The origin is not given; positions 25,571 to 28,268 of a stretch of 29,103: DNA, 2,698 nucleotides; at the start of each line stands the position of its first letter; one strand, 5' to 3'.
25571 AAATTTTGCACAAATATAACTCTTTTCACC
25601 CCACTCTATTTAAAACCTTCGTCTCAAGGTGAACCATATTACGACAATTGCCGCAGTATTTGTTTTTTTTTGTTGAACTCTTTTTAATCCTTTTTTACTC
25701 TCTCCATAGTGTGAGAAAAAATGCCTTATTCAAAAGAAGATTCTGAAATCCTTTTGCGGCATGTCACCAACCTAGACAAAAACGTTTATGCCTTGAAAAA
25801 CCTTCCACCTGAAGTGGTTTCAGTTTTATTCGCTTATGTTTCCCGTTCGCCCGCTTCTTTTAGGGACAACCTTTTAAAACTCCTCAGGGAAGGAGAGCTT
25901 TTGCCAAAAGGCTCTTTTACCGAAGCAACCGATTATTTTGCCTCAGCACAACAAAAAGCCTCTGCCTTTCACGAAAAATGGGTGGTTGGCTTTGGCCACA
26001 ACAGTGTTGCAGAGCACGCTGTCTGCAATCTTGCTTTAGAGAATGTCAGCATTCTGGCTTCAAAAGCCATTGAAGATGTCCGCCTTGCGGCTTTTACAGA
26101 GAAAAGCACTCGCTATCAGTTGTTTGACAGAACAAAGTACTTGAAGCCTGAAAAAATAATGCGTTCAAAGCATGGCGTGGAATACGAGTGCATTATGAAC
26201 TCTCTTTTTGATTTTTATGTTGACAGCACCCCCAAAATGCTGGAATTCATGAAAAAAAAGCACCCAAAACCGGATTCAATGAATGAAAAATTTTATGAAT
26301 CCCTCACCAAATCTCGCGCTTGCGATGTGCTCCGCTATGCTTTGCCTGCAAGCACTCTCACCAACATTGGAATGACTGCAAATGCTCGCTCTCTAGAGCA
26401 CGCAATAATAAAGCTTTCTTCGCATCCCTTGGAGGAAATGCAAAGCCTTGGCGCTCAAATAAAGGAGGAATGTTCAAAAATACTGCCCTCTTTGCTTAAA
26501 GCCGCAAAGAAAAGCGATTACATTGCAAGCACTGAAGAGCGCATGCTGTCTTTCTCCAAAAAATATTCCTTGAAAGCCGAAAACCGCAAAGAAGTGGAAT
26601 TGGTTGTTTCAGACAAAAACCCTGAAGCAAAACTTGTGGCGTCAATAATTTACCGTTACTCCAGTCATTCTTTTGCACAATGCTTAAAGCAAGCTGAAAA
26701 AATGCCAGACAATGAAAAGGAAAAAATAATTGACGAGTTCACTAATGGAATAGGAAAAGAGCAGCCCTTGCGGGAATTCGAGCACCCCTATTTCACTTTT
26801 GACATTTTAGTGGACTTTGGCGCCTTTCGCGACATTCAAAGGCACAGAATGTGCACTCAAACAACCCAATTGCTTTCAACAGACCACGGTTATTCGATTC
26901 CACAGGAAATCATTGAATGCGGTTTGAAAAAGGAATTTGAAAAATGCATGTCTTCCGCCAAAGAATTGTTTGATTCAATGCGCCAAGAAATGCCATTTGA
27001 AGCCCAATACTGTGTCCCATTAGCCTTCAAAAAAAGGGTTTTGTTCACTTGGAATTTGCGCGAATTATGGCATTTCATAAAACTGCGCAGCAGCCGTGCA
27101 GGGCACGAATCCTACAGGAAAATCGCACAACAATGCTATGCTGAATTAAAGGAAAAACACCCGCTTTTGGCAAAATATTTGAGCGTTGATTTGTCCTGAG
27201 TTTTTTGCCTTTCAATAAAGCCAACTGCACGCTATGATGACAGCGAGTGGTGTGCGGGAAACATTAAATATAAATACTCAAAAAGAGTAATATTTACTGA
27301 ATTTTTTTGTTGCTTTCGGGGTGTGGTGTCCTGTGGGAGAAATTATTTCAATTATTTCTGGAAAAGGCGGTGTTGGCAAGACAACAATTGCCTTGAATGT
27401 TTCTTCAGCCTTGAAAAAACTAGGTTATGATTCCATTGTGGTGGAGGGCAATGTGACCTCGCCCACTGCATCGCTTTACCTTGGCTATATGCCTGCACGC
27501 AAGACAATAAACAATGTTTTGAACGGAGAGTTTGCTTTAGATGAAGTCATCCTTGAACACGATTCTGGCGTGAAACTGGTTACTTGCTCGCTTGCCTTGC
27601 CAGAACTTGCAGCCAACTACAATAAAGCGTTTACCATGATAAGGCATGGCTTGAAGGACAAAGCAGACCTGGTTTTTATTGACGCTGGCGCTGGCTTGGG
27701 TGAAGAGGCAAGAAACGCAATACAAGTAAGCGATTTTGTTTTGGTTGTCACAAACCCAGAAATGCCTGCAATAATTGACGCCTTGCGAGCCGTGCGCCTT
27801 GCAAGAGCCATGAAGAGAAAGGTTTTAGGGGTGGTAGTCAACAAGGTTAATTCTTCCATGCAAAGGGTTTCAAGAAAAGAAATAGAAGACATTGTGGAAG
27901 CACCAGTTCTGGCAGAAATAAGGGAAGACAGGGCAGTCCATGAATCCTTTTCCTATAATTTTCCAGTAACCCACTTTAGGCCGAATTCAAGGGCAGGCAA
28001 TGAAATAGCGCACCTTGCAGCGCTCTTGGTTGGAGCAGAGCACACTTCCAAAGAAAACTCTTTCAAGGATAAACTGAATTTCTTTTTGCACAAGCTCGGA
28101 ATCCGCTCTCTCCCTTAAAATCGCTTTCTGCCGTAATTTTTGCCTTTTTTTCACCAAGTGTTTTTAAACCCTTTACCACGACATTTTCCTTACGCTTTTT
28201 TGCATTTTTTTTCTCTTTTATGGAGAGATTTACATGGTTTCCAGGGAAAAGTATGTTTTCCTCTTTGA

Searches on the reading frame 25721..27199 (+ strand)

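Call 5: search_protein_families(library=pfam, proteins=[window:25721-27199:+], max_evalue=0.01)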
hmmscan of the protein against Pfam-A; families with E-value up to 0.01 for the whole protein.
window:25721-27199:+ (492 aa): 1 family
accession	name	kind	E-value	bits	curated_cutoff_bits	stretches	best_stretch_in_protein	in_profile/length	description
PF02511.20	Thy1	-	5.4e-55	186.6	24.8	2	295-481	3-190/191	Thymidylate synthase complementing protein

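Call 7: search_protein_families(library=ncbifam, proteins=[window:25721-27199:+], max_evalue=0.001)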
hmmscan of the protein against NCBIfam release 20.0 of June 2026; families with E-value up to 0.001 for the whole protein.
window:25721-27199:+ (492 aa): 1 family
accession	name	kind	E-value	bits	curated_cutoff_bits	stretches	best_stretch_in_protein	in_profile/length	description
TIGR02170.1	thyX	equivalog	1.6e-29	103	87.9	2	89-260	47-209/211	FAD-dependent thymidylate synthase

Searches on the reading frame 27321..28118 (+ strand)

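Call 5: search_protein_families(library=pfam, proteins=[window:27321-28118:+], max_evalue=0.01)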
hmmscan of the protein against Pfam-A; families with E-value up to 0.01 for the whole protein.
window:27321-28118:+ (265 aa): 11 families
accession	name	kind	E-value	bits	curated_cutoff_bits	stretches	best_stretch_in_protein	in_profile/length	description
PF01656.29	CbiA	-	1.1e-18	67.8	25.4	1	9-213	1-122/125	CobQ/CobB/MinD/ParA nucleotide binding domain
PF10609.15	ParA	-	6.8e-16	58.9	27.1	1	5-182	2-181/246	NUBPL iron-transfer P-loop NTPase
PF13614.12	AAA_31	-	7.6e-15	55.7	27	1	7-151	2-154/177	AAA domain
PF06564.18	CBP_BcsQ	-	9.3e-11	42.1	21.3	1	104-234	105-231/234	Cellulose biosynthesis protein BcsQ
PF00142.24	Fer4_NifH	-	8.4e-06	25.9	25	1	12-240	5-248/271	4Fe-4S iron sulfur cluster binding proteins, NifH/frxC family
PF13500.12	AAA_26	-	2.7e-05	24.6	27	1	15-205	9-193/198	AAA domain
PF02374.21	ArsA_ATPase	-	2.7e-05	24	24.3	1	11-42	5-36/305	Anion-transporting ATPase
PF09140.17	MipZ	-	0.0026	17.6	20.7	1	9-142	3-127/262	ATPase MipZ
PF03266.21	NTPase_1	-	0.0041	17.4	23.9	1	11-37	3-29/168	NTPase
PF01583.26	APS_kinase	-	0.0048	17.4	21.1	1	11-69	6-64/152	Adenylylsulphate kinase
PF20720.3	nSTAND3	-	0.0054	16.9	27.2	0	11-41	21-51/155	Novel STAND NTPase 3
